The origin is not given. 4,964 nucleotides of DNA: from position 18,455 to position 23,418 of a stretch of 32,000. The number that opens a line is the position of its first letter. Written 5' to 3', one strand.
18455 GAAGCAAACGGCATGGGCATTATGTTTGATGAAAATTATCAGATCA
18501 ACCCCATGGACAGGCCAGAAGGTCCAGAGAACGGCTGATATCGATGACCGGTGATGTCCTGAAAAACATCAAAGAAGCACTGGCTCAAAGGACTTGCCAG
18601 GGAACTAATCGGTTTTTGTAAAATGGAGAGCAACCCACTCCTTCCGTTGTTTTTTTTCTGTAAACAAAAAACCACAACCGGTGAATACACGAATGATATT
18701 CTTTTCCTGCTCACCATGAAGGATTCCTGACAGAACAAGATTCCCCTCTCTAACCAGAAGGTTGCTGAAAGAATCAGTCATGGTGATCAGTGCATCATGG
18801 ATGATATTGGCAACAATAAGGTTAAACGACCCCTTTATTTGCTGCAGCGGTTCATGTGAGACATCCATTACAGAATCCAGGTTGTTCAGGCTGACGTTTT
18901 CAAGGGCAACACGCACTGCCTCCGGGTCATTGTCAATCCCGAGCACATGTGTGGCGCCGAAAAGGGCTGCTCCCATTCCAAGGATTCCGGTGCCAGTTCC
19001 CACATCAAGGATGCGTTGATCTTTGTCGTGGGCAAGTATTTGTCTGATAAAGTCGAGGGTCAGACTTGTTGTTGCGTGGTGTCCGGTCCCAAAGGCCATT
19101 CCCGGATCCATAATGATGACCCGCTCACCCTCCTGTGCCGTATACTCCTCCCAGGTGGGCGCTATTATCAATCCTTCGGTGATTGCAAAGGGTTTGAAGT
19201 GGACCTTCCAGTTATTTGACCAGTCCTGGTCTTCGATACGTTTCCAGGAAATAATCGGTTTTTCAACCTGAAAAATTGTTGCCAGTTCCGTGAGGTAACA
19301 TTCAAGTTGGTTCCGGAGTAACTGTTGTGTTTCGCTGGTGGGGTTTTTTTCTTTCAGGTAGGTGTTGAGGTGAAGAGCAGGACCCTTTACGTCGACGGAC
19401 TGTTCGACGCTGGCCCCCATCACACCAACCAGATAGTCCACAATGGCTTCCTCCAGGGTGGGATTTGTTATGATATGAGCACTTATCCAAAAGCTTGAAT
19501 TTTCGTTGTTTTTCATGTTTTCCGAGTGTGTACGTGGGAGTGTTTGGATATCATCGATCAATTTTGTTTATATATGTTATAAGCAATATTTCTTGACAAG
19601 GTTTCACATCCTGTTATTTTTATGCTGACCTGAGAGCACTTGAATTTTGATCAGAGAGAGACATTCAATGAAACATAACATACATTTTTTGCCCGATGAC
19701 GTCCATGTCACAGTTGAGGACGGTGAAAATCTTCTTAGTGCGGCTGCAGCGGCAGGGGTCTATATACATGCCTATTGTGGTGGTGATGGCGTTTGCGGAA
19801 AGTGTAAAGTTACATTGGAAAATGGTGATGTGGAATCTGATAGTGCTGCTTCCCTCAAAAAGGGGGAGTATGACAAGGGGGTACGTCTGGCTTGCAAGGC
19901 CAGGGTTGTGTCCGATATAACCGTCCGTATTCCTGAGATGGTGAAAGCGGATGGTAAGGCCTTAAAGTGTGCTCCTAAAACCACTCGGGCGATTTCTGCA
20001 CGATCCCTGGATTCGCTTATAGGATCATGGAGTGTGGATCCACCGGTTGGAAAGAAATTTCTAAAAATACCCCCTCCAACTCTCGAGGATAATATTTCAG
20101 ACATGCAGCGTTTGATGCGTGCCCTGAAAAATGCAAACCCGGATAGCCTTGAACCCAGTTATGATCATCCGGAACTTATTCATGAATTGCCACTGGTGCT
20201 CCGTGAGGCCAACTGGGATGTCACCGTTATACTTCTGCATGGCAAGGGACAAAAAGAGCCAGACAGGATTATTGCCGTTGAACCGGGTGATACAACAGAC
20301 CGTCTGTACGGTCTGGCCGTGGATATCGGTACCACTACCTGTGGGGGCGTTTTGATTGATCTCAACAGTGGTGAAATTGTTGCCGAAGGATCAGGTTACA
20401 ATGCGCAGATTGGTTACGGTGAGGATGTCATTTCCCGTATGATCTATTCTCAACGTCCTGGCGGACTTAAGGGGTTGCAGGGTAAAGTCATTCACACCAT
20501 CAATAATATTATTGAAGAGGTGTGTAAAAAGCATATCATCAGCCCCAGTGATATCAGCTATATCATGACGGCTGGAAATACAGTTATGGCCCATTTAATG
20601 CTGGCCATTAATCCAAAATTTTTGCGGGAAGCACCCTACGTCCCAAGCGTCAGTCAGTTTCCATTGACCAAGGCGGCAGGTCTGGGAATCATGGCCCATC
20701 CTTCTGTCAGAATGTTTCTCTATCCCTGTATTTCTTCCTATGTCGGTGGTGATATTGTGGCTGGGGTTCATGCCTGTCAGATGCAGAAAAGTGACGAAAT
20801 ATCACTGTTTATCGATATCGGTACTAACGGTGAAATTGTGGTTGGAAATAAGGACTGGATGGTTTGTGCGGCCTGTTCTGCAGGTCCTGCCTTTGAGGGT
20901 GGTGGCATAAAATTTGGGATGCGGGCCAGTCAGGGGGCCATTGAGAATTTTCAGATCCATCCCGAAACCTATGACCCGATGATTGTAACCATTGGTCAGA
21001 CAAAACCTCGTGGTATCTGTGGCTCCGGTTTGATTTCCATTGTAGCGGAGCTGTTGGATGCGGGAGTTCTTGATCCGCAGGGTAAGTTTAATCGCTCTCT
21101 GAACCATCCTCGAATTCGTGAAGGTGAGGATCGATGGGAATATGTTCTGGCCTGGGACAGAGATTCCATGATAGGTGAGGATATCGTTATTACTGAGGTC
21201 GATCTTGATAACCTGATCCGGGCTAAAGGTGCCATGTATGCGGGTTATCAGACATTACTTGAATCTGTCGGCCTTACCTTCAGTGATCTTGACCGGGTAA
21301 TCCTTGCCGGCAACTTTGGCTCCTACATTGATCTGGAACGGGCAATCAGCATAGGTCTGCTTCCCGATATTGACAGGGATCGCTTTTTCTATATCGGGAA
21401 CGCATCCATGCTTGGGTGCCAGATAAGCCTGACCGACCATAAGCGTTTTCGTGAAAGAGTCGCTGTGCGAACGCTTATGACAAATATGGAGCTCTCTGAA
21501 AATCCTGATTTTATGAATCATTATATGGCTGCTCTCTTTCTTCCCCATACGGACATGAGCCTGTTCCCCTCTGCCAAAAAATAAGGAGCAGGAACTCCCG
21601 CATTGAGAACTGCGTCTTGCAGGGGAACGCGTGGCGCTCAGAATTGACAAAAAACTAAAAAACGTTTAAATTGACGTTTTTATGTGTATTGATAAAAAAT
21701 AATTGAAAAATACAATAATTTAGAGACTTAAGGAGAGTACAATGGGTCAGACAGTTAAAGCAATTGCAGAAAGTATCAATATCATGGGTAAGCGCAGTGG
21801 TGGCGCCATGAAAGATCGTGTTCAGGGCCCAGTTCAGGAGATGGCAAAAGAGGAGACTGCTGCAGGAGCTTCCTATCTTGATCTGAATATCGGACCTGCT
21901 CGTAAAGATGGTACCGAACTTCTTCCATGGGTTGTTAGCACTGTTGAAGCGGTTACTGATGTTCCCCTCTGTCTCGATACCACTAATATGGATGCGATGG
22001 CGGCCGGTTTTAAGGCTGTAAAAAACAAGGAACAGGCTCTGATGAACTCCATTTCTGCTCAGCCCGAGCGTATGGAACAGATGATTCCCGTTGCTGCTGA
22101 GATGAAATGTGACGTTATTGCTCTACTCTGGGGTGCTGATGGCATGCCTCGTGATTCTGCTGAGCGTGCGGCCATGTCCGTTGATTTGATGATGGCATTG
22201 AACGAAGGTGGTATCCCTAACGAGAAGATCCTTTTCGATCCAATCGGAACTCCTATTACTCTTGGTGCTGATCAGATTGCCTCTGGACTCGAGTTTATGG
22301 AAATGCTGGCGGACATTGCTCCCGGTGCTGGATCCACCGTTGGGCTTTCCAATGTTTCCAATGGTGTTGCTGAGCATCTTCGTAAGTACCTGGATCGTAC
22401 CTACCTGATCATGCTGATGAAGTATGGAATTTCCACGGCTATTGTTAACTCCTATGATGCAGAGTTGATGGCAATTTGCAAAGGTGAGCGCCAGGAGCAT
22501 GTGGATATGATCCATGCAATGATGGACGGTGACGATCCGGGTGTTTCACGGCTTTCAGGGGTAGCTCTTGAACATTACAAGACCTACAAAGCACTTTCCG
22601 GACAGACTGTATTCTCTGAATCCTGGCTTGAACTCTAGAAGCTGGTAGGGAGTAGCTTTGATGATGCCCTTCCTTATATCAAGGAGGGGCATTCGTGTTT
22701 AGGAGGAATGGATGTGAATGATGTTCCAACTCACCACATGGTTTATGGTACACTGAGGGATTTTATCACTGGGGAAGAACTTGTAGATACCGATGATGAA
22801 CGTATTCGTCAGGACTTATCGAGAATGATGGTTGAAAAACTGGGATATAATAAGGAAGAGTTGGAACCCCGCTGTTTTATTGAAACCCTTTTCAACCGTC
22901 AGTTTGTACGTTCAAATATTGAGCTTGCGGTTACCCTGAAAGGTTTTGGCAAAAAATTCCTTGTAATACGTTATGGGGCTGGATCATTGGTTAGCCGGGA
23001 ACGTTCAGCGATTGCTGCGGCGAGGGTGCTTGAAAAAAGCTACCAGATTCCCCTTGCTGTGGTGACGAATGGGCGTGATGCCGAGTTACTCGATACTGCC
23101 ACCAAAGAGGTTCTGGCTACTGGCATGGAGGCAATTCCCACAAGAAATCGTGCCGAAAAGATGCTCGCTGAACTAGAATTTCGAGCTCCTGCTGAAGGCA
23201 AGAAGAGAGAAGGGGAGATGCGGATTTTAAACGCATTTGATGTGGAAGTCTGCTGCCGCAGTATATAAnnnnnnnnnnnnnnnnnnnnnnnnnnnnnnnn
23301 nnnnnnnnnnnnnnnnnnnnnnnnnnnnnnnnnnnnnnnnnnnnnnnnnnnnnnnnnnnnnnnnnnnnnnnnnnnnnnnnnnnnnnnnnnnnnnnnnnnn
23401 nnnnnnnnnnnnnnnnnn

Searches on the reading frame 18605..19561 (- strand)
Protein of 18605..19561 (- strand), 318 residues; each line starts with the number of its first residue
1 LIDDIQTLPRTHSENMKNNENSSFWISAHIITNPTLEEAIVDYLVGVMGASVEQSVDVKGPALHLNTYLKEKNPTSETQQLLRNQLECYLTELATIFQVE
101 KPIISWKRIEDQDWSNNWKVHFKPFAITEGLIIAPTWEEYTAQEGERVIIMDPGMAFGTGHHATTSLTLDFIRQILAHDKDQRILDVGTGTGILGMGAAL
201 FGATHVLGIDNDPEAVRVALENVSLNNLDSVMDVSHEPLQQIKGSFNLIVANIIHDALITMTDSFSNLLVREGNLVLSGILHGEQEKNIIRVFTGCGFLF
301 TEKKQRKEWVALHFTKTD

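Call 5: search_protein_families(library=pfam, proteins=[window:18605-19561:-], max_evalue=0.01)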
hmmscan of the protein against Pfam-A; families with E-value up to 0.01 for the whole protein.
window:18605-19561:- (318 aa): 11 families
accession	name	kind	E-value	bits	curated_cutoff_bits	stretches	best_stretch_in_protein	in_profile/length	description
PF06325.19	PrmA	-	6.3e-67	226.6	22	1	25-316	2-295/296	Ribosomal protein L11 methyltransferase (PrmA)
PF05175.20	MTS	-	4.2e-10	40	23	1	173-252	24-105/170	Methyltransferase small domain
PF13847.12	Methyltransf_31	-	8.2e-10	39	27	1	179-257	2-85/145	Methyltransferase domain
PF13649.12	Methyltransf_25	-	7.3e-07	30.2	27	1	184-255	1-75/97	Methyltransferase domain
PF02475.24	TRM5-TYW2_MTfase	-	1.8e-06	28.5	28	1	179-259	35-118/164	TRM5/TYW2 methyltransferase domain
PF01135.25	PCMT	-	0.0002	21.6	20.3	1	146-232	39-127/210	Protein-L-isoaspartate(D-aspartate) O-methyltransferase (PCMT)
PF03602.21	Cons_hypoth95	-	0.00021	21.4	24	1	180-235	41-97/182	Conserved hypothetical protein 95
PF08242.18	Methyltransf_12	-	0.00024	22.2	30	1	185-267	1-87/98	Methyltransferase domain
PF13489.12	Methyltransf_23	-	0.00049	20.3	27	1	169-252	10-88/164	Methyltransferase domain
PF08241.18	Methyltransf_11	-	0.00073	20.6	21.2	1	185-253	1-68/95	Methyltransferase domain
PF10294.15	Methyltransf_16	-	0.0014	18.9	21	1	179-239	45-105/174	Lysine methyltransferase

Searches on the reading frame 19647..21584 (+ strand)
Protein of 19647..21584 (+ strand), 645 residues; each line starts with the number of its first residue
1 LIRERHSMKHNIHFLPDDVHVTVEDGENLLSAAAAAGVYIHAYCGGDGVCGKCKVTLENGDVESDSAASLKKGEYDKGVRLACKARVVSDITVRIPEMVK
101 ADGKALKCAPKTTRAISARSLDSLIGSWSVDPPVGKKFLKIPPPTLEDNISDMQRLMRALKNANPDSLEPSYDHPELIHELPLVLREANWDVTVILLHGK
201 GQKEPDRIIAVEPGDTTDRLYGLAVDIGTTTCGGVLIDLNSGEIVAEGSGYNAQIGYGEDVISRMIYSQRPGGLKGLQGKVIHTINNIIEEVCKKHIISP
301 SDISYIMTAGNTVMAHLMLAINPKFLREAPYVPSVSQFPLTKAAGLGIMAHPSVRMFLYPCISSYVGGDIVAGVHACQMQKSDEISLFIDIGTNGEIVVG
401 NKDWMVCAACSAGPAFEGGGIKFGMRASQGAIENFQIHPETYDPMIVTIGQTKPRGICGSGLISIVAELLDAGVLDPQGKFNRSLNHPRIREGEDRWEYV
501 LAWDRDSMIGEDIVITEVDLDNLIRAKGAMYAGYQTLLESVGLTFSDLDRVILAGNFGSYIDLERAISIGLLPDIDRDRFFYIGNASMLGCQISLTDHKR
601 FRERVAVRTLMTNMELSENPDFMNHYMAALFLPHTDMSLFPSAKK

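Call 5: search_protein_families(library=pfam, proteins=[window:19647-21584:+], max_evalue=0.01)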
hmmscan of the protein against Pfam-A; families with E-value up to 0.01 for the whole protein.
window:19647-21584:+ (645 aa): 5 families
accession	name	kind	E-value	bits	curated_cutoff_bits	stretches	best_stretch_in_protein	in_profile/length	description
PF14574.11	RACo_C_ter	-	2.5e-109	364.8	27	1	384-643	1-260/261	C-terminal domain of RACo the ASKHA domain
PF17651.6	Raco_middle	-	4.4e-59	199.2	26.8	1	221-382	1-163/163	RACo middle region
PF17650.6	RACo_linker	-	1.1e-20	73.7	26.2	1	129-218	7-86/86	RACo linker region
PF00111.32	Fer2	-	1.1e-12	48.2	21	1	16-87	5-76/77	2Fe-2S iron-sulfur cluster binding domain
PF13510.11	Fer2_4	-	0.00017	22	22.8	1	11-58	3-59/82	2Fe-2S iron-sulfur cluster binding domain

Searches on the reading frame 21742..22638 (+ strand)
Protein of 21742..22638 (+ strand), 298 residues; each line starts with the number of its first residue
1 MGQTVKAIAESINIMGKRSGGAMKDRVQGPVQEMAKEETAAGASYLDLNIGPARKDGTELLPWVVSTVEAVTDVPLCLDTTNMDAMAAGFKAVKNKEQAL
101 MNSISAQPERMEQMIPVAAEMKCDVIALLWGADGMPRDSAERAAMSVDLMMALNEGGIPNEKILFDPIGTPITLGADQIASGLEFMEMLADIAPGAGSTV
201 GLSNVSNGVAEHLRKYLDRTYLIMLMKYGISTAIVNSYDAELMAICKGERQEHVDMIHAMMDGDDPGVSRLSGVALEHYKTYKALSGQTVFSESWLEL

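Call 5: search_protein_families(library=pfam, proteins=[window:21742-22638:+], max_evalue=0.01)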
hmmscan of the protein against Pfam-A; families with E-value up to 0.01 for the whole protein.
window:21742-22638:+ (298 aa): 2 families
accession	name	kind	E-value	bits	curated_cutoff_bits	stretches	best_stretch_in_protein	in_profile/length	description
PF00809.28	Pterin_bind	-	2.5e-15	57.2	25.5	1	33-236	25-244/244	Pterin binding enzyme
PF03599.22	CdhD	-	2.6e-05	23.6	24.8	1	64-175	88-182/387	CO dehydrogenase/acetyl-CoA synthase delta subunit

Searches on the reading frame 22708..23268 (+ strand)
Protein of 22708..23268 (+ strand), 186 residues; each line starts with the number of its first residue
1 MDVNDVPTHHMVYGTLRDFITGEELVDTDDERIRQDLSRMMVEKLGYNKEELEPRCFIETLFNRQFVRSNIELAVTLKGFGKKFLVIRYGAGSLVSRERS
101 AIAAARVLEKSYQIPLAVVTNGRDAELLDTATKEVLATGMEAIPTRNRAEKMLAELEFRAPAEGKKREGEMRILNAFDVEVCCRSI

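Call 5: search_protein_families(library=pfam, proteins=[window:22708-23268:+], max_evalue=0.01)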
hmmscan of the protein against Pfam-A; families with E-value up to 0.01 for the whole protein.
window:22708-23268:+ (186 aa): 1 family
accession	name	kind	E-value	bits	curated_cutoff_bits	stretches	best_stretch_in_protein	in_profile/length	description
PF13588.12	HSDR_N_2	-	5.1e-10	39.9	25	1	30-144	2-110/110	Type I restriction enzyme R protein N terminus (HSDR_N)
